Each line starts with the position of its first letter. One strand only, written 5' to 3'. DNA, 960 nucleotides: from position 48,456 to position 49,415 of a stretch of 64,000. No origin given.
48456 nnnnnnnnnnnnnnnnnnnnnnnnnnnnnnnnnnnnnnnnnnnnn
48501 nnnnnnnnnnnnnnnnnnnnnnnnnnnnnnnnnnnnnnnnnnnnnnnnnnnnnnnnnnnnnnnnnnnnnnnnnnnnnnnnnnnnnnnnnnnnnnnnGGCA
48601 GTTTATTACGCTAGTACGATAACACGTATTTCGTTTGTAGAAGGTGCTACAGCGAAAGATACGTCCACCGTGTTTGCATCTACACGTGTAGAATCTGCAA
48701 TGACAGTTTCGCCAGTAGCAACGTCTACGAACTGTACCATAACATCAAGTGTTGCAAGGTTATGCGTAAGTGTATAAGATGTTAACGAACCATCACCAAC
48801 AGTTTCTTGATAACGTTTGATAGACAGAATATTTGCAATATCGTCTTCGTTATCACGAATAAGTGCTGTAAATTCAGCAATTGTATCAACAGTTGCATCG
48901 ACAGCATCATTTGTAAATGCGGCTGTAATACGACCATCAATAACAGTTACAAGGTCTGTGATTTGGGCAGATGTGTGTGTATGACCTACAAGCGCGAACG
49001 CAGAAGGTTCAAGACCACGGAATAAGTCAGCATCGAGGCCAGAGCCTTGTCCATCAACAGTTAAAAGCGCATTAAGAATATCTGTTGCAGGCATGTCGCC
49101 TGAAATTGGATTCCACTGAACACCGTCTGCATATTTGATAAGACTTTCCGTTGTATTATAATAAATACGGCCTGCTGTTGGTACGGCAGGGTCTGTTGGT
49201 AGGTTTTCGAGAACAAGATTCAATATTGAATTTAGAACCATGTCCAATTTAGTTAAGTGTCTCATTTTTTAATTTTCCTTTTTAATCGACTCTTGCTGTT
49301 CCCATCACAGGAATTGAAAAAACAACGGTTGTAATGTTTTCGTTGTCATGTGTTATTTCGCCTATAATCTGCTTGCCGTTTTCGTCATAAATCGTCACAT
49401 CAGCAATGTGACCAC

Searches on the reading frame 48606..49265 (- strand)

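Call 11: search_protein_families(library=phrogs, proteins=[window:48606-49265:-], max_evalue=0.001)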
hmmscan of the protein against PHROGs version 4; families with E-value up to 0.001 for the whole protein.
window:48606-49265:- (219 aa): 9 families
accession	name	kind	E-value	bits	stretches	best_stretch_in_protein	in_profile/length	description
phrog_8309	-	unknown function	1.1e-21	78.3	2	124-218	211-311/312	-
phrog_38707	-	unknown function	9e-18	65.2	2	147-217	602-673/675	-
phrog_16122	-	head and packaging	6e-14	52.9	2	154-216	459-521/526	virion structural protein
phrog_2647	-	head and packaging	1.4e-12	48.4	1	121-218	239-335/336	head decoration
phrog_2824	-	head and packaging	3.8e-11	42.7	1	148-218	1081-1150/1151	virion structural protein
phrog_27448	-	unknown function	1.1e-09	39.3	1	137-218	115-194/195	-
phrog_32829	-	tail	0.00011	21.5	1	47-91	486-529/840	tail fiber protein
phrog_25563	-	unknown function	0.00016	21.3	1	71-95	285-309/777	-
phrog_7389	-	tail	0.0005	19.7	1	37-86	113-164/732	tail fiber protein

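Call 12: search_protein_families(library=pfam, proteins=[window:48606-49265:-], max_evalue=0.001)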
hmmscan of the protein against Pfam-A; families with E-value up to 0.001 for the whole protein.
window:48606-49265:- (219 aa): 0 families
